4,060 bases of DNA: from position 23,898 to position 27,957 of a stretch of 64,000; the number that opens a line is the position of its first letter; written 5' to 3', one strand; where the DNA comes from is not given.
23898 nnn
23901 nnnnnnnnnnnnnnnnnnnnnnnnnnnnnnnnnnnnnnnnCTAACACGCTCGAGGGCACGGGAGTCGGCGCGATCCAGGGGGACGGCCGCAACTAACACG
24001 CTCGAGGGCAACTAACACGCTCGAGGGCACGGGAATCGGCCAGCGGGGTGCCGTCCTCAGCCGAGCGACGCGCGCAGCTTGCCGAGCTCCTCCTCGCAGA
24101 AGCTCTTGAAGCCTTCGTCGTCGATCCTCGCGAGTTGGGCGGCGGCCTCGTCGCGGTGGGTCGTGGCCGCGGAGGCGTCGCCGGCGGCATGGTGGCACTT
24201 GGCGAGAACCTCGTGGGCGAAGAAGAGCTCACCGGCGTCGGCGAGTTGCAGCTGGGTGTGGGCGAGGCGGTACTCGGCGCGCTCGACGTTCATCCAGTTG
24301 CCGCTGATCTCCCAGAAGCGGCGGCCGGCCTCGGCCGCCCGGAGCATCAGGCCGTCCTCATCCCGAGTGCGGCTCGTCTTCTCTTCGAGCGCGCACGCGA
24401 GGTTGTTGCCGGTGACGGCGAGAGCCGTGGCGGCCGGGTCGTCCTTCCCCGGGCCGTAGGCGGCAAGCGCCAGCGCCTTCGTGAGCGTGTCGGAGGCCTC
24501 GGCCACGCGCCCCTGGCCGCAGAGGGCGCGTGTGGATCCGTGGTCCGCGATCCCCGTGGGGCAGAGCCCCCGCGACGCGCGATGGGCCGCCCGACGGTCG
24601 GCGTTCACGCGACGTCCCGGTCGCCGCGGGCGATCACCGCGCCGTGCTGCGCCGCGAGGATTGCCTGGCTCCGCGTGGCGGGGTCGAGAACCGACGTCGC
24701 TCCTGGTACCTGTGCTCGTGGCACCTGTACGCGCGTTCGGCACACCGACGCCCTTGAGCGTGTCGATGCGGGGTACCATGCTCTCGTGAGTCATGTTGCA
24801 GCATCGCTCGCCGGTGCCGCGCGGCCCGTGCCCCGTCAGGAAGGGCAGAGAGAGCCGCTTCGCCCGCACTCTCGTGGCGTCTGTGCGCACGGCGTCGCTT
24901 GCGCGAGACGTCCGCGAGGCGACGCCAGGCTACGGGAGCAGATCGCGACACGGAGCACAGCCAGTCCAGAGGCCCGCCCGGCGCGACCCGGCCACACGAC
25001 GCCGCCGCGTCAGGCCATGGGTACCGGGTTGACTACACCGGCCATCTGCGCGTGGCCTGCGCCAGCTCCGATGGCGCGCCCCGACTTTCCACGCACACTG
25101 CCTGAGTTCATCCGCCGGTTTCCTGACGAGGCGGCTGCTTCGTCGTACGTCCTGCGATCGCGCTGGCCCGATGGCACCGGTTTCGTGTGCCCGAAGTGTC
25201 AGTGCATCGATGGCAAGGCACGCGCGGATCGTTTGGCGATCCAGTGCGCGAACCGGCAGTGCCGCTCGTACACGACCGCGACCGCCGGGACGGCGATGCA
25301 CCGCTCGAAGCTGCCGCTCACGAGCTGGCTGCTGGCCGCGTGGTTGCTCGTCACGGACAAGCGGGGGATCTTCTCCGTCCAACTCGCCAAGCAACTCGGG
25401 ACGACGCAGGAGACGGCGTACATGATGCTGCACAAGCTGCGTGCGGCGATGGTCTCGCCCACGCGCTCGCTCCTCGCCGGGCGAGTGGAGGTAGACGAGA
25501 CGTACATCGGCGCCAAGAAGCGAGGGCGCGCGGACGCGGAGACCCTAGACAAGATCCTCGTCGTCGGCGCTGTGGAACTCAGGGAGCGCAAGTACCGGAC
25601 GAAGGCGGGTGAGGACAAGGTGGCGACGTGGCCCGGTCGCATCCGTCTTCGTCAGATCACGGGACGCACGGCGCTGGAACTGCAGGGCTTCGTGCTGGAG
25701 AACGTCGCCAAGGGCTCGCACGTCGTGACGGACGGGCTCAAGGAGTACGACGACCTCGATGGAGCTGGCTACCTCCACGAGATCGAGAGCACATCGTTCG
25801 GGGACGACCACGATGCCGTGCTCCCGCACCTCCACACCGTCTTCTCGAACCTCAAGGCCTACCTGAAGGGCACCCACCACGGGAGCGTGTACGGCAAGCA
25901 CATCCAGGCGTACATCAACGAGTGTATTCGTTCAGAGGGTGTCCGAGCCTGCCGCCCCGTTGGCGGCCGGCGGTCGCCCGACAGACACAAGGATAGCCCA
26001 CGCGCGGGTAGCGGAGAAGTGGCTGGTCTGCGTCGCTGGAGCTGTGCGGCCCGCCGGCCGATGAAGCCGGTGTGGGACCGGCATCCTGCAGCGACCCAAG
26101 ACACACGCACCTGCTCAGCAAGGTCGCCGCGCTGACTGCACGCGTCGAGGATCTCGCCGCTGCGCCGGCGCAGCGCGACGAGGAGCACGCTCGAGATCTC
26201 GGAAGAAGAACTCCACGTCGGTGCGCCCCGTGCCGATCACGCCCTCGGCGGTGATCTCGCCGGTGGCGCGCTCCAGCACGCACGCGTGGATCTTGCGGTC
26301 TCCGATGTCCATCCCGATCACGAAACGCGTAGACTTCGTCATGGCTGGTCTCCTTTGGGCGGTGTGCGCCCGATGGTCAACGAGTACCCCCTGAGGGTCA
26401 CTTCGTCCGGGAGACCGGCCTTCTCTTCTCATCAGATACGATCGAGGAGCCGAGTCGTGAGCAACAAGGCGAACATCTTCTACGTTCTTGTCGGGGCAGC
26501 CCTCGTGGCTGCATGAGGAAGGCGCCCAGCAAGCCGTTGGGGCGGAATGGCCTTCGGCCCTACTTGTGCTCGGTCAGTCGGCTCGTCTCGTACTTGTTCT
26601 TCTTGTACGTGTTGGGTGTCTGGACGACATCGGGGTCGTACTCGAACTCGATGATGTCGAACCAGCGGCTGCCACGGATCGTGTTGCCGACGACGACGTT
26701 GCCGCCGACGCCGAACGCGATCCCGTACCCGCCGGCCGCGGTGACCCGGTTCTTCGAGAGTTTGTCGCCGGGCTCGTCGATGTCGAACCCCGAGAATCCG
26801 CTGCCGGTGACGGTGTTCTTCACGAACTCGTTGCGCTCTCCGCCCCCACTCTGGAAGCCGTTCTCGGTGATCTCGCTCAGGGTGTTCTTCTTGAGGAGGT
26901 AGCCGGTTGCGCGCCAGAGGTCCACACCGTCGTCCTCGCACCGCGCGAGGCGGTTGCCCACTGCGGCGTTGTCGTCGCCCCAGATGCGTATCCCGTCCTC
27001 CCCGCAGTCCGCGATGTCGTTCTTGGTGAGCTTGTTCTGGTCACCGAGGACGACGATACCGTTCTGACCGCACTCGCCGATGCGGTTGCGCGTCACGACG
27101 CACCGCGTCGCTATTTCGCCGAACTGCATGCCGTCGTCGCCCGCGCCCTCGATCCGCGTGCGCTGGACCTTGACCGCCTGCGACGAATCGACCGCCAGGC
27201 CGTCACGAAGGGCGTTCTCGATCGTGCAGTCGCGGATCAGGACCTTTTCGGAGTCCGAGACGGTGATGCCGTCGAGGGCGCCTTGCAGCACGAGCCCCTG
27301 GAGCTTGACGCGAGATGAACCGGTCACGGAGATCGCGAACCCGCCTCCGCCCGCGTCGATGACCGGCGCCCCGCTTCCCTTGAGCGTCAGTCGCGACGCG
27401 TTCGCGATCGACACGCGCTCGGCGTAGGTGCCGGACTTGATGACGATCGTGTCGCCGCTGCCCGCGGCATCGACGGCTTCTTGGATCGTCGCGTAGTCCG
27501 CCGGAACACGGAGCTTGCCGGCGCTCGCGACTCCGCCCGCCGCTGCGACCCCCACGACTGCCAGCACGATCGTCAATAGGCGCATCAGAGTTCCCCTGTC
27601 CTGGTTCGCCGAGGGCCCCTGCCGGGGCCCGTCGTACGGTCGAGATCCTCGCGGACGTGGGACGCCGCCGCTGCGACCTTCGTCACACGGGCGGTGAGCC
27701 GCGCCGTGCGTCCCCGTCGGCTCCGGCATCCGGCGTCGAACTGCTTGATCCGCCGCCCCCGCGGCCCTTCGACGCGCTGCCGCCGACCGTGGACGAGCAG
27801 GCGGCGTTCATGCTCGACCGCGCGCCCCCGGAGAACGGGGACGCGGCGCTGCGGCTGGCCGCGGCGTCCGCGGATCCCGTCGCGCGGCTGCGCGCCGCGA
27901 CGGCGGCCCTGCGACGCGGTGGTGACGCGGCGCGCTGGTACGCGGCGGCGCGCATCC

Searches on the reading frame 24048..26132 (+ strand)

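Call 19: search_protein_families(library=pfam, proteins=[window:24048-26132:+], max_evalue=0.00001)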
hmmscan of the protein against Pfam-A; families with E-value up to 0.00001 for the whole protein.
window:24048-26132:+ (695 aa): 2 families
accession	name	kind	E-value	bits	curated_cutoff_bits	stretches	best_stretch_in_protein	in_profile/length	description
PF12762.13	DDE_Tnp_IS1595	-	2.3e-24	86.6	27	1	476-625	2-147/153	ISXO2-like transposase domain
PF12760.12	Zn_ribbon_IS1595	-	7.5e-07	29.5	25.4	1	359-406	1-44/46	Transposase zinc-ribbon domain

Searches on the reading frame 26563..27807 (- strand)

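Call 19: search_protein_families(library=pfam, proteins=[window:26563-27807:-], max_evalue=0.00001)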
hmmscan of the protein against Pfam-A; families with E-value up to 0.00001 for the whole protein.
window:26563-27807:- (415 aa): 2 families
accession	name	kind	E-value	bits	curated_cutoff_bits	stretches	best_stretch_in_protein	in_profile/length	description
PF13229.12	Beta_helix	-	5.2e-34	117.6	25.9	3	145-283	21-153/158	Right handed beta helix region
PF05048.19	NosD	-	3e-18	66.5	23.6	2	115-277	4-157/212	Periplasmic copper-binding protein (NosD)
